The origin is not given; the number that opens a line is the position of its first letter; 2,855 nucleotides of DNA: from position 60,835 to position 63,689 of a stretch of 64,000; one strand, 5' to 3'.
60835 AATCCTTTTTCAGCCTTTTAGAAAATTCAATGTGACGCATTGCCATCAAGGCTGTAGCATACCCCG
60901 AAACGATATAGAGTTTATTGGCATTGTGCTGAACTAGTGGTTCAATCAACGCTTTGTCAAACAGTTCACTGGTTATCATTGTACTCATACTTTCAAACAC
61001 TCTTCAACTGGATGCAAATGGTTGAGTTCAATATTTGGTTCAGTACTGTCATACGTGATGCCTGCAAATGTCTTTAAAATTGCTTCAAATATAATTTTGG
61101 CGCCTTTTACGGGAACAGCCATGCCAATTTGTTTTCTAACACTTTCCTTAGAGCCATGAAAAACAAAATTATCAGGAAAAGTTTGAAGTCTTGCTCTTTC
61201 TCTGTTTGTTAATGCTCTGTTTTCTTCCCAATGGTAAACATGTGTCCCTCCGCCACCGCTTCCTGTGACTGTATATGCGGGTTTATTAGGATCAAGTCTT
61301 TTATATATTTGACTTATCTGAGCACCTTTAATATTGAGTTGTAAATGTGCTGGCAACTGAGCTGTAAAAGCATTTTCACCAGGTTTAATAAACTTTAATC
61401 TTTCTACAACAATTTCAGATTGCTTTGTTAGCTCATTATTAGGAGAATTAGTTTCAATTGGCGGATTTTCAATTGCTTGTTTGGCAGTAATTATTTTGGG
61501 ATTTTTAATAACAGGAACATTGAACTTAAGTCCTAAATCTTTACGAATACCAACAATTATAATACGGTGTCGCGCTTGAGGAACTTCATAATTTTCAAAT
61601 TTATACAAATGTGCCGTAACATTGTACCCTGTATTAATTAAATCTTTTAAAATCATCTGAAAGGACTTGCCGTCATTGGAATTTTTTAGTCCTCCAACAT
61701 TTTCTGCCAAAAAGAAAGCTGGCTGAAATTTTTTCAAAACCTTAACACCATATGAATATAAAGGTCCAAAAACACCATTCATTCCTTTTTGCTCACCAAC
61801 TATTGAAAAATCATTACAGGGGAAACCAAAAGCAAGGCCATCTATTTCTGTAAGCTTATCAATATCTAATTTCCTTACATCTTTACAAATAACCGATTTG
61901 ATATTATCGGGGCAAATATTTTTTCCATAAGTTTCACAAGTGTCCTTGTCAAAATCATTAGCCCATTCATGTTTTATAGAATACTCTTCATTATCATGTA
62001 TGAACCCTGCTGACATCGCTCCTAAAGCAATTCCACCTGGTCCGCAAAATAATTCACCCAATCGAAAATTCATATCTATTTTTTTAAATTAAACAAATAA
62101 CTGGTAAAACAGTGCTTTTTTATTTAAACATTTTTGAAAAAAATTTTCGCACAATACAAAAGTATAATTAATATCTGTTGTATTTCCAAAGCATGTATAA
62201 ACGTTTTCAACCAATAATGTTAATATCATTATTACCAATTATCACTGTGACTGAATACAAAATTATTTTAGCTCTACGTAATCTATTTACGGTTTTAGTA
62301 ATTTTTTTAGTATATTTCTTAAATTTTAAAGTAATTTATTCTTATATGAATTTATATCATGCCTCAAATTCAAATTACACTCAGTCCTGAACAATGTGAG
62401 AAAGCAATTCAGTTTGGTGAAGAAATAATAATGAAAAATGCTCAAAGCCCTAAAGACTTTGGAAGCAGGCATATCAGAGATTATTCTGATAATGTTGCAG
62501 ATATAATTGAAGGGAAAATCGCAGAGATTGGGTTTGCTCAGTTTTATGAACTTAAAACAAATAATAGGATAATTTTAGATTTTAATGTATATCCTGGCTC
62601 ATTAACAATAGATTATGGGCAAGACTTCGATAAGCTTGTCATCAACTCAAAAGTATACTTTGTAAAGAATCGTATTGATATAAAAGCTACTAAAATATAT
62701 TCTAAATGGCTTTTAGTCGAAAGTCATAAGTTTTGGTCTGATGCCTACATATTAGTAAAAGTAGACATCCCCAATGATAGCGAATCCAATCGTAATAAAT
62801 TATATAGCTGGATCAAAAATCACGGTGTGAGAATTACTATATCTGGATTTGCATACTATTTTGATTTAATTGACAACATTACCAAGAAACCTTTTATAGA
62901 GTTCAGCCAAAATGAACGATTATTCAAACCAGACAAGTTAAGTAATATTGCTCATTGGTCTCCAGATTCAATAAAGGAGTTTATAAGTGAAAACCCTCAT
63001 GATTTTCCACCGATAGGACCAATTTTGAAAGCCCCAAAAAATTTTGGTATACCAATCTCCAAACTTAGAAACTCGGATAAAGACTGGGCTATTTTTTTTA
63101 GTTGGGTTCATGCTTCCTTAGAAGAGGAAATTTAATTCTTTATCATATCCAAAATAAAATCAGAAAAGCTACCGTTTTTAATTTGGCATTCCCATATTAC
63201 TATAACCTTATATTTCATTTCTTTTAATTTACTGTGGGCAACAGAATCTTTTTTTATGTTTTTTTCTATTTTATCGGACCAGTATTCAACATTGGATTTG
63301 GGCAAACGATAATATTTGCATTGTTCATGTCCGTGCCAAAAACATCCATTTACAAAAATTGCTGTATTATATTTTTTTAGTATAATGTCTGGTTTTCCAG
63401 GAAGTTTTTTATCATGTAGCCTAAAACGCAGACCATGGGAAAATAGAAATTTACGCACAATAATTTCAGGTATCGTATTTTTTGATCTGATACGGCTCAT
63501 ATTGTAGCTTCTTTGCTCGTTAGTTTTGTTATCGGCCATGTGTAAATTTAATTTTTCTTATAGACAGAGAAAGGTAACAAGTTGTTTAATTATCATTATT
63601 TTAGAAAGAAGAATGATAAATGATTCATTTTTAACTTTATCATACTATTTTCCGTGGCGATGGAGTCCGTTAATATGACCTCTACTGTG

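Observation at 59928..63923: AT-rich R-M/Vsr island sits exactly where the competence channel gene comEC breaks off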

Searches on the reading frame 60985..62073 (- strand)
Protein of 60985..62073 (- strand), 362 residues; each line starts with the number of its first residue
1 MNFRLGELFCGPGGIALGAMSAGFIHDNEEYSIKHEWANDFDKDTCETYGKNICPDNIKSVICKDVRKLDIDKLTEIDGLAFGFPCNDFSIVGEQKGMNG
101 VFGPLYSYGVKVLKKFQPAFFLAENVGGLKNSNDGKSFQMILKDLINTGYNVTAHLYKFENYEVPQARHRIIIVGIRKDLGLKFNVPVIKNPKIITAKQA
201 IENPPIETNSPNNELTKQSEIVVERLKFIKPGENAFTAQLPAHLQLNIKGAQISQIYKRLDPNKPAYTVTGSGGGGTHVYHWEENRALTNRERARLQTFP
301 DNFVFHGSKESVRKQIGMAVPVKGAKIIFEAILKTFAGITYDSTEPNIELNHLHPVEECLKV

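Call 5: search_protein_families(library=pfam, proteins=[window:60985-62073:-], max_evalue=0.01)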
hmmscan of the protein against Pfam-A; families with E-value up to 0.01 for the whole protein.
window:60985-62073:- (362 aa): 1 family
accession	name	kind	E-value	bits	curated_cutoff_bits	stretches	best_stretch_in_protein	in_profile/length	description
PF00145.23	DNA_methylase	-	7.3e-76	256.1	22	1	3-334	1-324/324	C-5 cytosine-specific DNA methylase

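Call 6: search_protein_families(library=ncbifam, proteins=[window:60985-62073:-], max_evalue=0.01)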
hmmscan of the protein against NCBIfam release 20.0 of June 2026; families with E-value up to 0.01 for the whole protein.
window:60985-62073:- (362 aa): 2 families
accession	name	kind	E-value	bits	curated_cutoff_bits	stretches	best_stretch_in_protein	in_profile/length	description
TIGR00675.1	dcm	superfamily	1.4e-56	192.5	100.65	1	7-332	3-329/329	DNA (cytosine-5-)-methyltransferase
NF007772.0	PRK10458.1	subfamily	2.9e-15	55.8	710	1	2-185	88-295/472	DNA cytosine methylase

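Call 28: search_protein_families(library=padloc, proteins=[window:60985-62073:-], max_evalue=0.01)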
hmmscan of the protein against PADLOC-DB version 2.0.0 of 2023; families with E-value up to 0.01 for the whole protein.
window:60985-62073:- (362 aa): 62 families (the best 25 are shown)
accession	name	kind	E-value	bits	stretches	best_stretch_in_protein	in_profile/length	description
PDLC03378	MTase_II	-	7.1e-119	395.1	1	1-347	1-341/344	Type II methyltransferase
PDLC03234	MTase_II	-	1.1e-61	207.2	2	7-212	9-210/375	Type II methyltransferase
PDLC03272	MTase_II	-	8.5e-61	204.3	1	2-340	74-394/407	Type II methyltransferase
PDLC00026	DruM2|DruM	-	8.5e-51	171.5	1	7-343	9-325/336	DNA cytosine methylase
PDLC00033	DruM2|DruM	-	6.9e-49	165.1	1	6-334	25-362/368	DNA cytosine methylase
PDLC00027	DruM2|DruM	-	7.8e-48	161.6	2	3-215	12-209/361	DNA cytosine methylase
PDLC03326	MTase_II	-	1.1e-46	157.8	2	7-201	9-211/412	Type II methyltransferase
PDLC00031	DruM2|DruM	-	1.2e-46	157.4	2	6-194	15-189/361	DNA cytosine methylase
PDLC03223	MTase_II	-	1.5e-46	156.9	2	217-334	349-464/469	Type II methyltransferase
PDLC03237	MTase_II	-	9.6e-45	150.9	2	6-181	797-973/1036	Type II methyltransferase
PDLC03330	MTase_II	-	1.1e-40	137.7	1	4-333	100-423/430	Type II methyltransferase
PDLC03307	MTase_II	-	3.9e-39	132.9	2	148-336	161-369/382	Type II methyltransferase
PDLC02649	DrmMII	-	3.7e-37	126.3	2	40-185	79-228/422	DrmMII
PDLC00030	DruM2|DruM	-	9.6e-34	115.1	1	7-338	10-366/380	DNA cytosine methylase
PDLC03381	MTase_II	-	1.3e-32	111.4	2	7-179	153-325/396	Type II methyltransferase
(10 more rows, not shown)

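Call 42: search_protein_families(library=pfam, proteins=[P0036, L003:10001-11953:+, L001:10541-12547:-], max_evalue=1)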
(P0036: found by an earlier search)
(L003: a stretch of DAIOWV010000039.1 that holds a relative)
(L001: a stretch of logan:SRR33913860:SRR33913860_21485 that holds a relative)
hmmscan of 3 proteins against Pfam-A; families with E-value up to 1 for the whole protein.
P0036 (648 aa): 3 families
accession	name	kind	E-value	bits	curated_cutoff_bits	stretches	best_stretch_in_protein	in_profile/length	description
PF03772.21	Competence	-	3.4e-59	200.9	23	1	224-490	1-268/270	Competence protein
PF13567.11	DUF4131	-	5.4e-14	52.6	31.6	1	28-181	6-162/165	Domain of unknown function (DUF4131)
PF05140.19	ResB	-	0.0068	15.7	24.6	1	224-278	124-181/486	ResB-like family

L003:10001-11953:+ (650 aa): 2 families
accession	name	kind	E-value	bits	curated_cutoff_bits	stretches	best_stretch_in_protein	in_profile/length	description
PF03772.21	Competence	-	4.8e-55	187.2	23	1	224-492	1-269/270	Competence protein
PF13567.11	DUF4131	-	2e-11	44.3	31.6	1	32-180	8-161/165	Domain of unknown function (DUF4131)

L001:10541-12547:- (668 aa): 3 families
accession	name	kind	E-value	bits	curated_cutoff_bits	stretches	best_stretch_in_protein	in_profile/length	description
PF18962.6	Por_Secre_tail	-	3.2e-10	40.6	27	1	588-667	1-75/75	Secretion system C-terminal sorting domain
PF22633.2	F5_F8_type_C_2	-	0.019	16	27.8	1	499-547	33-81/91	NedA-like, galactose-binding domain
PF25271.1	DUF7868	-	0.081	13.4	25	1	248-293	83-126/158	Domain of unknown function (DUF7868)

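Call 82: search_protein_families(library=pfam, proteins=[P0073, P0098, P0112, P0074, P0081, P0087, P0131, P0195], max_evalue=0.001)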
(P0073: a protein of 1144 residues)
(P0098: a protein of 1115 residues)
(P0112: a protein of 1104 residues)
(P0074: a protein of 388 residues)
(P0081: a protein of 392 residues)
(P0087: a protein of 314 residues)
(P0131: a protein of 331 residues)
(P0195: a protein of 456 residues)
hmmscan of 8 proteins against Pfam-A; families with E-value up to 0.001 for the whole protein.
P0073 (1144 aa): 6 families
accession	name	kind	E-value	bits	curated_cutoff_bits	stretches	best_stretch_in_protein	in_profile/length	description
PF00580.27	UvrD-helicase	-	3.9e-48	164.9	23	1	424-723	4-267/271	UvrD/REP helicase N-terminal domain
PF13361.12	UvrD_C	-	5.7e-23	82.3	25.6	1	737-1125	2-349/350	UvrD-like helicase C-terminal domain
PF13245.12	AAA_19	-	3.7e-18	66.4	25.1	1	427-712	3-134/134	AAA domain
PF13538.12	UvrD_C_2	-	1.1e-10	41.7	27.4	2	1030-1051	2-23/52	UvrD-like helicase C-terminal domain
PF13604.12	AAA_30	-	9.4e-05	22.7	27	0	638-706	67-127/191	AAA domain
PF01443.25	Viral_helicase1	-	0.00043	20.6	21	0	650-711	43-101/228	Viral superfamily 1 RNA helicase core domain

P0098 (1115 aa): 6 families
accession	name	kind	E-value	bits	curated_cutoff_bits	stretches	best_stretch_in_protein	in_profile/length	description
PF00580.27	UvrD-helicase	-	7.6e-44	150.9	23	1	399-686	12-263/271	UvrD/REP helicase N-terminal domain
PF13361.12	UvrD_C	-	1.9e-25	90.5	25.6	1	703-1100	1-347/350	UvrD-like helicase C-terminal domain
PF13245.12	AAA_19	-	7.9e-18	65.4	25.1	1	394-679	5-134/134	AAA domain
PF13538.12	UvrD_C_2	-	4.2e-10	39.8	27.4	0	1080-1099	33-52/52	UvrD-like helicase C-terminal domain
PF01443.25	Viral_helicase1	-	2.3e-08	34.6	21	0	1067-1099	195-227/228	Viral superfamily 1 RNA helicase core domain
PF13087.12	AAA_12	-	0.00052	20.1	27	0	936-1099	84-191/195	AAA domain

P0112 (1104 aa): 6 families
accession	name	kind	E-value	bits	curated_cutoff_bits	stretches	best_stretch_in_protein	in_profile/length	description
PF00580.27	UvrD-helicase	-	2.5e-46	159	23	1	381-674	10-269/271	UvrD/REP helicase N-terminal domain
PF13361.12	UvrD_C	-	6.5e-27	95.3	25.6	1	686-1073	2-347/350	UvrD-like helicase C-terminal domain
PF13245.12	AAA_19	-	5.5e-16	59.4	25.1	1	380-661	6-134/134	AAA domain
PF13538.12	UvrD_C_2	-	1.2e-12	47.9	27.4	2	1049-1072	27-52/52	UvrD-like helicase C-terminal domain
PF00270.35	DEAD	-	0.00031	21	26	0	379-479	8-108/167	DEAD/DEAH box helicase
PF01443.25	Viral_helicase1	-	0.00046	20.5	21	0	972-1000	178-198/228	Viral superfamily 1 RNA helicase core domain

P0074 (388 aa): 0 families

P0081 (392 aa): 0 families

P0087 (314 aa): 0 families

P0131 (331 aa): 0 families

P0195 (456 aa): 1 family
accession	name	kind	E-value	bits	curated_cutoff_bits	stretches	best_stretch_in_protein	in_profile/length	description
PF00145.23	DNA_methylase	-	3.9e-78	263.6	22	1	142-451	2-323/324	C-5 cytosine-specific DNA methylase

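Call 86: search_solved_structures(query=window:60985-62073:-, max_evalue=1e-10)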
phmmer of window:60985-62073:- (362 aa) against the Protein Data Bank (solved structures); distinct sequences matched with E-value up to 1e-10: 24.
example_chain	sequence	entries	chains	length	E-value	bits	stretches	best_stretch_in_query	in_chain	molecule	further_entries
1dct_A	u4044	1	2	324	3.4e-30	108.5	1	5-329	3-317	PROTEIN (MODIFICATION METHYLASE HAEIII)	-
3ubt_Y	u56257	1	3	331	7.4e-29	104.1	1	5-330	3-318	Modification methylase HaeIII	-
8yf3_A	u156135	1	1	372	2.1e-20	76.3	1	35-334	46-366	Cytosine-specific methyltransferase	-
3g7u_A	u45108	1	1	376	1.3e-18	70.5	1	3-202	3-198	Cytosine-specific methyltransferase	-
10mh_A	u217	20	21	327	1.4e-17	67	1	7-323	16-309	PROTEIN (CYTOSINE-SPECIFIC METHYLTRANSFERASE HHAI) | HaeIII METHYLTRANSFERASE | Modification methylase HhaI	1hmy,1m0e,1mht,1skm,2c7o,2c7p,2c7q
2i9k_A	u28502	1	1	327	1.7e-17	66.7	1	7-323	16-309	Modification methylase HhaI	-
2zcj_A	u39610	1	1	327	3.8e-17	65.6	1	7-323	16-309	Modification methylase HhaI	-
2uyh_A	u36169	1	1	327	5e-17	65.2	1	7-323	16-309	MODIFICATION METHYLASE HHAI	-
1fjx_A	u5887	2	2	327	5.8e-17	65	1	7-323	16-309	HHAI DNA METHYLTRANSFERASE | MODIFICATION METHYLASE HHAI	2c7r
2z6u_A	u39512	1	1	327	8.1e-17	64.5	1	7-323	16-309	Modification methylase HhaI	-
2uyc_A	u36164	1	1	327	8.1e-17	64.5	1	7-323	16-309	MODIFICATION METHYLASE HHAI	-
2uz4_A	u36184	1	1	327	8.1e-17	64.5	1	7-323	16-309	MODIFICATION METHYLASE HHAI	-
1svu_A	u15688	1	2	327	9.1e-17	64.4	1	7-323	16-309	Modification methylase HhaI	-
2z6q_A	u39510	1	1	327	1e-16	64.2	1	7-323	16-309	Modification methylase HhaI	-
2z6a_A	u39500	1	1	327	2.7e-16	62.8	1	7-323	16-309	Modification methylase HhaI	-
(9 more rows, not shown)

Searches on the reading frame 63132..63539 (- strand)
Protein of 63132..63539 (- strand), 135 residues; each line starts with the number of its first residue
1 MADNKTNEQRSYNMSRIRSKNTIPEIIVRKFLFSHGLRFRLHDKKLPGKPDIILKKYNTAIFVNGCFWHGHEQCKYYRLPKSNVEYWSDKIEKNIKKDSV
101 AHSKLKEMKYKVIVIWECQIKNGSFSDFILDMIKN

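Call 5: search_protein_families(library=pfam, proteins=[window:63132-63539:-], max_evalue=0.01)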
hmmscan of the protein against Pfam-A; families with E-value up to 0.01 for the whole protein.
window:63132-63539:- (135 aa): 1 family
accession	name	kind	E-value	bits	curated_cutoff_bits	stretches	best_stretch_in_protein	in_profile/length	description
PF03852.21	Vsr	-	3.5e-32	110.5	27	1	3-72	2-71/74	DNA mismatch endonuclease Vsr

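Call 6: search_protein_families(library=ncbifam, proteins=[window:63132-63539:-], max_evalue=0.01)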
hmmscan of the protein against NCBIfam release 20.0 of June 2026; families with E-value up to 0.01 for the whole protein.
window:63132-63539:- (135 aa): 1 family
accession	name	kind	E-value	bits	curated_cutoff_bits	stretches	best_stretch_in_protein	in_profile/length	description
TIGR00632.1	vsr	subfamily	1.1e-40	138.6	97.85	1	1-119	1-119/119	DNA mismatch endonuclease Vsr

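Call 7: find_encoding_contigs(protein=window:63132-63539:-, flank=10000, max_places=10)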
Protein window:63132-63539:- (135 aa): no gene with exactly this product is on record in the collection.

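Call 28: search_protein_families(library=padloc, proteins=[window:63132-63539:-], max_evalue=0.01)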
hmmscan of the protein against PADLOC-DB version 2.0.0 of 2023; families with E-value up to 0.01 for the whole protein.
window:63132-63539:- (135 aa): 1 family
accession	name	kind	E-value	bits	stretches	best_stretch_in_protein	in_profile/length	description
PDLC03397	Vsr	-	2.3e-30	103.8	1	1-121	1-120/156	Type II nicking endonuclease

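Call 42: search_protein_families(library=pfam, proteins=[P0036, L003:10001-11953:+, L001:10541-12547:-], max_evalue=1)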
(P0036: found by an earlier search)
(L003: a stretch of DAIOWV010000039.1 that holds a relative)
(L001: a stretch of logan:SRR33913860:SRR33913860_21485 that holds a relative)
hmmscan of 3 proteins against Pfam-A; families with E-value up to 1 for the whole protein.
P0036 (648 aa): 3 families
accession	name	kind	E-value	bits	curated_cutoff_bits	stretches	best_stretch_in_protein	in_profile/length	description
PF03772.21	Competence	-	3.4e-59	200.9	23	1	224-490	1-268/270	Competence protein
PF13567.11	DUF4131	-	5.4e-14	52.6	31.6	1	28-181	6-162/165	Domain of unknown function (DUF4131)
PF05140.19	ResB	-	0.0068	15.7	24.6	1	224-278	124-181/486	ResB-like family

L003:10001-11953:+ (650 aa): 2 families
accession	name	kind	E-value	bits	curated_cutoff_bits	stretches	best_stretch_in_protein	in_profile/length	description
PF03772.21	Competence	-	4.8e-55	187.2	23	1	224-492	1-269/270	Competence protein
PF13567.11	DUF4131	-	2e-11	44.3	31.6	1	32-180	8-161/165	Domain of unknown function (DUF4131)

L001:10541-12547:- (668 aa): 3 families
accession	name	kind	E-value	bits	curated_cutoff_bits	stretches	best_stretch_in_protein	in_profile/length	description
PF18962.6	Por_Secre_tail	-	3.2e-10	40.6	27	1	588-667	1-75/75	Secretion system C-terminal sorting domain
PF22633.2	F5_F8_type_C_2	-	0.019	16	27.8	1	499-547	33-81/91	NedA-like, galactose-binding domain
PF25271.1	DUF7868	-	0.081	13.4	25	1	248-293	83-126/158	Domain of unknown function (DUF7868)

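Call 82: search_protein_families(library=pfam, proteins=[P0073, P0098, P0112, P0074, P0081, P0087, P0131, P0195], max_evalue=0.001)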
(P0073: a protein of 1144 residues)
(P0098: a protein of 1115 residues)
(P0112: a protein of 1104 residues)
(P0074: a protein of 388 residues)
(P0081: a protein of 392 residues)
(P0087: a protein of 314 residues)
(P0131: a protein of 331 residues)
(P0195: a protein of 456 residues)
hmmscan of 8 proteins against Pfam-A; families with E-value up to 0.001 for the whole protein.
P0073 (1144 aa): 6 families
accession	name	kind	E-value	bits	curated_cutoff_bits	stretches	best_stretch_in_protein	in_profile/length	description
PF00580.27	UvrD-helicase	-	3.9e-48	164.9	23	1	424-723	4-267/271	UvrD/REP helicase N-terminal domain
PF13361.12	UvrD_C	-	5.7e-23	82.3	25.6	1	737-1125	2-349/350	UvrD-like helicase C-terminal domain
PF13245.12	AAA_19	-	3.7e-18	66.4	25.1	1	427-712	3-134/134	AAA domain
PF13538.12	UvrD_C_2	-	1.1e-10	41.7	27.4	2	1030-1051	2-23/52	UvrD-like helicase C-terminal domain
PF13604.12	AAA_30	-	9.4e-05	22.7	27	0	638-706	67-127/191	AAA domain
PF01443.25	Viral_helicase1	-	0.00043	20.6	21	0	650-711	43-101/228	Viral superfamily 1 RNA helicase core domain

P0098 (1115 aa): 6 families
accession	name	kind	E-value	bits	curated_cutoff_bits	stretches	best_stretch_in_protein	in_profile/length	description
PF00580.27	UvrD-helicase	-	7.6e-44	150.9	23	1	399-686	12-263/271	UvrD/REP helicase N-terminal domain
PF13361.12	UvrD_C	-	1.9e-25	90.5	25.6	1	703-1100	1-347/350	UvrD-like helicase C-terminal domain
PF13245.12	AAA_19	-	7.9e-18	65.4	25.1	1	394-679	5-134/134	AAA domain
PF13538.12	UvrD_C_2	-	4.2e-10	39.8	27.4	0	1080-1099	33-52/52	UvrD-like helicase C-terminal domain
PF01443.25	Viral_helicase1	-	2.3e-08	34.6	21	0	1067-1099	195-227/228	Viral superfamily 1 RNA helicase core domain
PF13087.12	AAA_12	-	0.00052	20.1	27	0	936-1099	84-191/195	AAA domain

P0112 (1104 aa): 6 families
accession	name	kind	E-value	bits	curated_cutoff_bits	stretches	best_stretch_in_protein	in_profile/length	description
PF00580.27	UvrD-helicase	-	2.5e-46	159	23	1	381-674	10-269/271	UvrD/REP helicase N-terminal domain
PF13361.12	UvrD_C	-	6.5e-27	95.3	25.6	1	686-1073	2-347/350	UvrD-like helicase C-terminal domain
PF13245.12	AAA_19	-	5.5e-16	59.4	25.1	1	380-661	6-134/134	AAA domain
PF13538.12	UvrD_C_2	-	1.2e-12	47.9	27.4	2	1049-1072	27-52/52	UvrD-like helicase C-terminal domain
PF00270.35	DEAD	-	0.00031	21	26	0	379-479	8-108/167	DEAD/DEAH box helicase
PF01443.25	Viral_helicase1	-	0.00046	20.5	21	0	972-1000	178-198/228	Viral superfamily 1 RNA helicase core domain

P0074 (388 aa): 0 families

P0081 (392 aa): 0 families

P0087 (314 aa): 0 families

P0131 (331 aa): 0 families

P0195 (456 aa): 1 family
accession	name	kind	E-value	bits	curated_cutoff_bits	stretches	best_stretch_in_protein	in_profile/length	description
PF00145.23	DNA_methylase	-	3.9e-78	263.6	22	1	142-451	2-323/324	C-5 cytosine-specific DNA methylase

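Call 87: search_solved_structures(query=window:63132-63539:-, max_evalue=0.001, show_alignments=1)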
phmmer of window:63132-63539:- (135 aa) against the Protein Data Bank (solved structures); distinct sequences matched with E-value up to 0.001: 3.
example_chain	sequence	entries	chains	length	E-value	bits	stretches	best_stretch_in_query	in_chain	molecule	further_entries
1cw0_A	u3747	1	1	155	3.2e-28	101.5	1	7-122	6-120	PROTEIN (DNA MISMATCH ENDONUCLEASE)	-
1vsr_A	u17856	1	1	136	1.4e-25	93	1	29-122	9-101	PROTEIN (VSR ENDONUCLEASE)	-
1odg_A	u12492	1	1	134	1.7e-25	92.7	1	30-122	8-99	DNA MISMATCH ENDONUCLEASE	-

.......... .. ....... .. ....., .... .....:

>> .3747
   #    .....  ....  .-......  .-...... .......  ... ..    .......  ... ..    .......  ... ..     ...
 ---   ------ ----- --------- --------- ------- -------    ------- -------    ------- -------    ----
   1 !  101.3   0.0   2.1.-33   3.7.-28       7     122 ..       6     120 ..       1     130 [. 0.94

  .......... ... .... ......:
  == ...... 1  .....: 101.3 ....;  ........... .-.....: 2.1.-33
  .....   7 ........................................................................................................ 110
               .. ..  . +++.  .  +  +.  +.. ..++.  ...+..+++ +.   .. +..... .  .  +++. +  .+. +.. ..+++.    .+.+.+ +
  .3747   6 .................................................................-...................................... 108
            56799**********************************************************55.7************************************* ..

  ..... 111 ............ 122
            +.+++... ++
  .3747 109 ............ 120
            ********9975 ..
